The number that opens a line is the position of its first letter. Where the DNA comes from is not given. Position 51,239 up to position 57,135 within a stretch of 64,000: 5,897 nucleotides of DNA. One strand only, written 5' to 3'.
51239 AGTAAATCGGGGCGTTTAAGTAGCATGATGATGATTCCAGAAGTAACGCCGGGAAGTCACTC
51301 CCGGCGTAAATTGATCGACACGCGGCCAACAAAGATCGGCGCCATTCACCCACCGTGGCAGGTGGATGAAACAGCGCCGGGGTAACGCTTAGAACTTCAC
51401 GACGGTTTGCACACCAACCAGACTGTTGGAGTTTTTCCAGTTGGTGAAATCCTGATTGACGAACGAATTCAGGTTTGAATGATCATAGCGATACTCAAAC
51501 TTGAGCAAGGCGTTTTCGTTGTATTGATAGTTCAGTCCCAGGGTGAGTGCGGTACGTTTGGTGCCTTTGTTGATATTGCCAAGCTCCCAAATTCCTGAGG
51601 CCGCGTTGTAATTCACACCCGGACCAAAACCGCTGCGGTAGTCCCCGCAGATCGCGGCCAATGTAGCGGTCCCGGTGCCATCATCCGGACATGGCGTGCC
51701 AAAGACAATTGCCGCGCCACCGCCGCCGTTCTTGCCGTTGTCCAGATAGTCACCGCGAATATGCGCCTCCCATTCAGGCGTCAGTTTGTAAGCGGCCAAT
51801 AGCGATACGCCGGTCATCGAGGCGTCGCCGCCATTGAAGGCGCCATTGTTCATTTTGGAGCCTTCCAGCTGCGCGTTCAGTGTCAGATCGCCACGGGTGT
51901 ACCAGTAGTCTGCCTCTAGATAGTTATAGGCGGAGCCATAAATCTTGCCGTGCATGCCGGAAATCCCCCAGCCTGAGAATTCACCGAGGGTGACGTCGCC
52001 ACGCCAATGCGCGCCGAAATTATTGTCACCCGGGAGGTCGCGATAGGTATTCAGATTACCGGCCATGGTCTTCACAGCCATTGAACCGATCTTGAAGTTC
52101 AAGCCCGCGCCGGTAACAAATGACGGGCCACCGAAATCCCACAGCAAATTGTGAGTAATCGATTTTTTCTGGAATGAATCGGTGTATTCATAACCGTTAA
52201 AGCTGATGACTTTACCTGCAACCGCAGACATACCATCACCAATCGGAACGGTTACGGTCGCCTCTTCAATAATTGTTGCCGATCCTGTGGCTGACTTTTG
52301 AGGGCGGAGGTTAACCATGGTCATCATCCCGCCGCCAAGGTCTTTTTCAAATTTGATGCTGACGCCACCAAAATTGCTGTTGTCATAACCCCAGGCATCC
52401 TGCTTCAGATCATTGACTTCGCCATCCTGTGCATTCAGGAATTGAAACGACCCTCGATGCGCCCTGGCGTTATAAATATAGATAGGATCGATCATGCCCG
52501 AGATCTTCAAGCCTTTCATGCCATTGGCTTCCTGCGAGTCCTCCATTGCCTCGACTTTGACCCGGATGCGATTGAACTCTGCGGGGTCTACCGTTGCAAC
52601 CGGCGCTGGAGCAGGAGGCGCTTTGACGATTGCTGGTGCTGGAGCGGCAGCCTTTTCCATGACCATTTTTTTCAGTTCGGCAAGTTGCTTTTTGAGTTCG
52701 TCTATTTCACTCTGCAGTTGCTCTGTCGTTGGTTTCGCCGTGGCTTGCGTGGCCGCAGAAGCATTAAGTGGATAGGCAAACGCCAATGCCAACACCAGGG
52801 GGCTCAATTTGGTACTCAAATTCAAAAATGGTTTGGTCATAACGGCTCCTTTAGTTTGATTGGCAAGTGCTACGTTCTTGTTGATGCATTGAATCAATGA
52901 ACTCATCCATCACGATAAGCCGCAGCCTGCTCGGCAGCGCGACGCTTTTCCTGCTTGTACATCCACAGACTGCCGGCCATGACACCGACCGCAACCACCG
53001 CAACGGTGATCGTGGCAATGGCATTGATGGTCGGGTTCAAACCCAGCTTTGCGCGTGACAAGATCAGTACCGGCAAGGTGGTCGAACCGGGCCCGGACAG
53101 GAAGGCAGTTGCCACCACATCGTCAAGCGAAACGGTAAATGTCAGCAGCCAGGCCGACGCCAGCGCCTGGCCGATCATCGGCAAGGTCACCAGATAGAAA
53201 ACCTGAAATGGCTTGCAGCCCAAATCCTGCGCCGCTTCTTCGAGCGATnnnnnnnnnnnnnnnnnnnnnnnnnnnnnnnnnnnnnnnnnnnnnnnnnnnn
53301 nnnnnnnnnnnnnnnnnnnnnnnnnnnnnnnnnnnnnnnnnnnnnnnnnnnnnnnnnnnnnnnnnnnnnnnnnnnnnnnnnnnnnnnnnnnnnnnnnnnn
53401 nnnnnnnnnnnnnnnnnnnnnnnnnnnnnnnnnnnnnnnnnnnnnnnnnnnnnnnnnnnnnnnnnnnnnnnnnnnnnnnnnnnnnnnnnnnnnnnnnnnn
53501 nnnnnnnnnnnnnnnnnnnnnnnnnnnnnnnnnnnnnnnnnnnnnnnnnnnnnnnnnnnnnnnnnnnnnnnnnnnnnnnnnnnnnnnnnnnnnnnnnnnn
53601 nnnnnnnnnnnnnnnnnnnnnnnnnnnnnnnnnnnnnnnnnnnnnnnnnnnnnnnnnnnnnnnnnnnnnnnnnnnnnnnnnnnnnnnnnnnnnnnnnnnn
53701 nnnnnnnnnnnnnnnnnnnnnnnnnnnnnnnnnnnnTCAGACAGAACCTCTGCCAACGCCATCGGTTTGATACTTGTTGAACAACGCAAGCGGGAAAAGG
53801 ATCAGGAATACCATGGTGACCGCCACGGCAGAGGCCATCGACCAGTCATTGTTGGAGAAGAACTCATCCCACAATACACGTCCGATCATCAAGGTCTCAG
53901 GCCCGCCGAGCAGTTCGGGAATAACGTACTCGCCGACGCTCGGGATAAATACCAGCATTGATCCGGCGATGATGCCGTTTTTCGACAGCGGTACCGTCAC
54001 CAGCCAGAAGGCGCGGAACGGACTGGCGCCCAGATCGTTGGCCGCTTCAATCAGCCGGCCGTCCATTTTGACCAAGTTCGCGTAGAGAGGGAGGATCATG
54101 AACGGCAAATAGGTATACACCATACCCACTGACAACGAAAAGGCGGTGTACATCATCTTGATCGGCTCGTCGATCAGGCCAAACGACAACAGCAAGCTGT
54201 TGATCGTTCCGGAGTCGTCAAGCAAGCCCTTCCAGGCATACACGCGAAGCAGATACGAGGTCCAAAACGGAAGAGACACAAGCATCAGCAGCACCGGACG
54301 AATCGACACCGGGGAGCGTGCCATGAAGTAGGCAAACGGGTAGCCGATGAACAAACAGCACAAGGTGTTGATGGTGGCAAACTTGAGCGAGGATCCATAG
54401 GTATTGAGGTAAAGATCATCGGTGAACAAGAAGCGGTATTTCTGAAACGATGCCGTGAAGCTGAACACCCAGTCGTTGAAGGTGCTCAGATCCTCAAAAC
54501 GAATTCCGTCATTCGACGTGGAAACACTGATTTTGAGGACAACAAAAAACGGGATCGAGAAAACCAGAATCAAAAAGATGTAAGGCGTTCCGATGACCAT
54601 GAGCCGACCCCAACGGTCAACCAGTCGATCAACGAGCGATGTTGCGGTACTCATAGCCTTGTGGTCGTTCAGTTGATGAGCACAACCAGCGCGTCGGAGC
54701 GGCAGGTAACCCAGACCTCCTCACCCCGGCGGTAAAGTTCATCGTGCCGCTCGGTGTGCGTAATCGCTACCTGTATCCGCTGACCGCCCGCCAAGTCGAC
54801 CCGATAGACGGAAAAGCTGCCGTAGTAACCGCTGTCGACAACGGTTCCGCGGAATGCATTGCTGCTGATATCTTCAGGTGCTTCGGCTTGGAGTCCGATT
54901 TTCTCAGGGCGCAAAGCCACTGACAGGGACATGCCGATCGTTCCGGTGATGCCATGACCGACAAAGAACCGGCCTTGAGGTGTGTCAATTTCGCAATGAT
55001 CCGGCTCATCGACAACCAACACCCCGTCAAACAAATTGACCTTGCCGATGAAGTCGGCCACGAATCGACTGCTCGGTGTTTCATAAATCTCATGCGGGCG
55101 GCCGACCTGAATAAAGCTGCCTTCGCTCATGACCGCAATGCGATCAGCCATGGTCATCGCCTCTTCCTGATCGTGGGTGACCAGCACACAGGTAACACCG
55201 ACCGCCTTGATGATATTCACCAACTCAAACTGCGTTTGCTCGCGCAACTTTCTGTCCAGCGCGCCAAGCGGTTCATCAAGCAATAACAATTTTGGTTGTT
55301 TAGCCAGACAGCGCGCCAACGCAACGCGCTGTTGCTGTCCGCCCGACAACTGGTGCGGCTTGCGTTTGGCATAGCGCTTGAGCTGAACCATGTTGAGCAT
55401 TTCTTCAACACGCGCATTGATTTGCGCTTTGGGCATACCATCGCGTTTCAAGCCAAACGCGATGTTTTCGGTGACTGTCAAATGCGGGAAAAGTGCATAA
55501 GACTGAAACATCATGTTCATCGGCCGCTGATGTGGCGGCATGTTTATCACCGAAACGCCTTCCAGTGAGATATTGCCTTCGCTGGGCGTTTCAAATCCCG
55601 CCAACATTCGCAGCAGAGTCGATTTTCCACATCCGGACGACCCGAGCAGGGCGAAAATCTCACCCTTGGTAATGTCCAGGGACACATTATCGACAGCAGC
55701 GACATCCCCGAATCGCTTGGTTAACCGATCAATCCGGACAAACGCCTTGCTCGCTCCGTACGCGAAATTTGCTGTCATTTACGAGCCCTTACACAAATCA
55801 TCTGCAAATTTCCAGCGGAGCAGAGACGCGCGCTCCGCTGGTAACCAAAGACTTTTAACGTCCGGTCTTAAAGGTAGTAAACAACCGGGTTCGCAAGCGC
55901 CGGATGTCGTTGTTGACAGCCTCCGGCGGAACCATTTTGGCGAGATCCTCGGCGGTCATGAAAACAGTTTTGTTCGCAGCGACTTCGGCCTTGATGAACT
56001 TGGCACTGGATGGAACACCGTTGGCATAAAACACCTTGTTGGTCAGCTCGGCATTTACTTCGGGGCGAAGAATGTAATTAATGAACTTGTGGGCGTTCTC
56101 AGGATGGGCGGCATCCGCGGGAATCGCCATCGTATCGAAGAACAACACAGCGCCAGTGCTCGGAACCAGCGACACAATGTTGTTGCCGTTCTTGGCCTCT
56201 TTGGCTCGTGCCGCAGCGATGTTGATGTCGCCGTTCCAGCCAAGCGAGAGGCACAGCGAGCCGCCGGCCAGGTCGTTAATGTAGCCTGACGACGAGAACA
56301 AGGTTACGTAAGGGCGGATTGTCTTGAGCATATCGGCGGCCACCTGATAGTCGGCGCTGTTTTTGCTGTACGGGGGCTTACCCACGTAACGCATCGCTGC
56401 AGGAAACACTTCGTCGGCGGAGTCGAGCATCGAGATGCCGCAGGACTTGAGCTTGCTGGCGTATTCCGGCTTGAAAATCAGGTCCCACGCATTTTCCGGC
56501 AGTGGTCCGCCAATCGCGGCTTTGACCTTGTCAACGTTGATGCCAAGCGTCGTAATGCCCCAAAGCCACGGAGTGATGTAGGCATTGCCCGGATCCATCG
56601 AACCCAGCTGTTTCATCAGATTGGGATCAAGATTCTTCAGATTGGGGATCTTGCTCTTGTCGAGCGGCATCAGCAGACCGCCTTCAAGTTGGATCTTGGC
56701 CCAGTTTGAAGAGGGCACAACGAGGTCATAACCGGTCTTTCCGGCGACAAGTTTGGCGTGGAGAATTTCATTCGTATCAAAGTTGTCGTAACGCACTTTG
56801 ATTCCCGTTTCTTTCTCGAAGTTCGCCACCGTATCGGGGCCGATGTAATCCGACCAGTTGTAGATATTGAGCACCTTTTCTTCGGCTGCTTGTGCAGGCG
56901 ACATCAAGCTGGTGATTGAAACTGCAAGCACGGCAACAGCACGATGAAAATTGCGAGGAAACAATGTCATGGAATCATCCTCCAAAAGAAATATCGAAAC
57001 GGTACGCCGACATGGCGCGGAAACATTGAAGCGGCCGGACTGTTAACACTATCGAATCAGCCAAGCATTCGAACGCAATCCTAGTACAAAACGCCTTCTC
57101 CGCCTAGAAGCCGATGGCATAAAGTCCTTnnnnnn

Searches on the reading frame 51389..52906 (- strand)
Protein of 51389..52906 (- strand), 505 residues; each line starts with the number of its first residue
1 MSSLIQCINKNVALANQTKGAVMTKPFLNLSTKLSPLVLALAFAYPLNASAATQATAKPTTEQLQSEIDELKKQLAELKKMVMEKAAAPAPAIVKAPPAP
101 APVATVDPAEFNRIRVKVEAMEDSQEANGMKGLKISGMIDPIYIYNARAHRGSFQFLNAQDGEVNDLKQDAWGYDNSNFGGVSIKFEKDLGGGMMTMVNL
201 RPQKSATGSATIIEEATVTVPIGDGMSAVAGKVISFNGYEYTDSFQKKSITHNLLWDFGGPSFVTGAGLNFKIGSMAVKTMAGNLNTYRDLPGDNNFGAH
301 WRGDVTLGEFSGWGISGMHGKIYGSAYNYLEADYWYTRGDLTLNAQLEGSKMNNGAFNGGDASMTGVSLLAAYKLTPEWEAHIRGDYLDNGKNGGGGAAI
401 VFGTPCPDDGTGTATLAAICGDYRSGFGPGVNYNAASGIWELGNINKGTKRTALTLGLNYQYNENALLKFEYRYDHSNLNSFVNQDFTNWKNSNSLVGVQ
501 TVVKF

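Call 26: search_protein_families(library=pfam, proteins=[window:51389-52906:-], max_evalue=0.001)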
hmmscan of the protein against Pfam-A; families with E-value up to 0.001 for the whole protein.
window:51389-52906:- (505 aa): 2 families
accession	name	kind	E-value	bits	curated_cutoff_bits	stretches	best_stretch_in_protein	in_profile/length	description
PF11336.14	DUF3138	-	6.2e-44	151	27.3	2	39-289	8-280/525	Protein of unknown function (DUF3138)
PF07642.17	BBP2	-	5.6e-20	72.3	26.2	1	133-505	2-339/339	Putative beta-barrel porin-2, OmpL-like. bbp2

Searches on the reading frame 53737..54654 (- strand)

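Call 26: search_protein_families(library=pfam, proteins=[window:53737-54654:-], max_evalue=0.001)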
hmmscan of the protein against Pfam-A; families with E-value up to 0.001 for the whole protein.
window:53737-54654:- (305 aa): 1 family
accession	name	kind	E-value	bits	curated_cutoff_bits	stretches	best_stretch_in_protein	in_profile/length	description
PF00528.27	BPD_transp_1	-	2.7e-12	47.2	26.4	1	104-288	1-172/184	Binding-protein-dependent transport system inner membrane component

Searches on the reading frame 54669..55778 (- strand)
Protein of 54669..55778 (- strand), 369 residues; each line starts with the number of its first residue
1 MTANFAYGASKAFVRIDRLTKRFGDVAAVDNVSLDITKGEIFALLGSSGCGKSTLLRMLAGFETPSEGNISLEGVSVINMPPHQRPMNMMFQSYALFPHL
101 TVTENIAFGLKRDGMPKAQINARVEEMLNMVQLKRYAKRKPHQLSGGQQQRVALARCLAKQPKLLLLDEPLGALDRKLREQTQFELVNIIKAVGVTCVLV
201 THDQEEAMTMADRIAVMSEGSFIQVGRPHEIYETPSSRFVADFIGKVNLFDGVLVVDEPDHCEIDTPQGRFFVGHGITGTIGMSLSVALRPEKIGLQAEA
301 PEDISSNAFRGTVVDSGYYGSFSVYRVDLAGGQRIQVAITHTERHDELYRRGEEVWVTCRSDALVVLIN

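Call 27: search_protein_families(library=pfam, proteins=[window:54669-55778:-], max_evalue=0.001)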
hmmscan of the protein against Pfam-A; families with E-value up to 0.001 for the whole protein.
window:54669-55778:- (369 aa): 5 families
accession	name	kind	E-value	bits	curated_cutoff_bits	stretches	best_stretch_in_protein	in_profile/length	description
PF00005.33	ABC_tran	-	1.6e-39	136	25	1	30-171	2-136/137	ABC transporter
PF08402.16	TOBE_2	-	3e-16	59.7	21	1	287-367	1-76/76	TOBE domain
PF13304.12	AAA_21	-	0.00017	22.2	27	0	127-204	221-300/304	AAA domain, putative AbiEii toxin, Type IV TA system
PF02463.25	SMC_N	-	0.00027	20.9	40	0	109-215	102-209/220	RecF/RecN/SMC N terminal domain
PF03193.22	RsgA_GTPase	-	0.00034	20.9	30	0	37-71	104-138/174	RsgA GTPase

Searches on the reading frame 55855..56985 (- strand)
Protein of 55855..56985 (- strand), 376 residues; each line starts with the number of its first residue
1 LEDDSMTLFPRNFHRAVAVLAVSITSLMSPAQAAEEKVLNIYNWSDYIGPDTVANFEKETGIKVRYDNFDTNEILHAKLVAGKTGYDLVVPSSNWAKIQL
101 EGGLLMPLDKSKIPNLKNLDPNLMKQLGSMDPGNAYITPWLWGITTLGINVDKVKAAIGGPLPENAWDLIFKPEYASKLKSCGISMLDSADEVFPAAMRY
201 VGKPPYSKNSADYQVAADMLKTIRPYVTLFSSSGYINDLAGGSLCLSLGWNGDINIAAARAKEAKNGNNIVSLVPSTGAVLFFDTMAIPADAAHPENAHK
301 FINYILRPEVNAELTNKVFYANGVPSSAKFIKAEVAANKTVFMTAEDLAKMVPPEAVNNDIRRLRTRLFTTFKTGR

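Call 27: search_protein_families(library=pfam, proteins=[window:55855-56985:-], max_evalue=0.001)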
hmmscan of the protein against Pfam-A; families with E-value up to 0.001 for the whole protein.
window:55855-56985:- (376 aa): 4 families
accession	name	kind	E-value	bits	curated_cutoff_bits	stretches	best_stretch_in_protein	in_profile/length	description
PF13416.11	SBP_bac_8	-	2.4e-27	96.9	27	1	53-340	3-276/279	Bacterial extracellular solute-binding protein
PF01547.30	SBP_bac_1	-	1.1e-15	58.8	26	1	54-311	15-306/307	Bacterial extracellular solute-binding protein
PF13343.11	SBP_bac_6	-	8.6e-14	52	24.6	1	94-326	19-219/245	Bacterial extracellular solute-binding protein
PF13531.11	SBP_bac_11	-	2.9e-05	24.4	25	0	261-314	168-221/227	Bacterial extracellular solute-binding protein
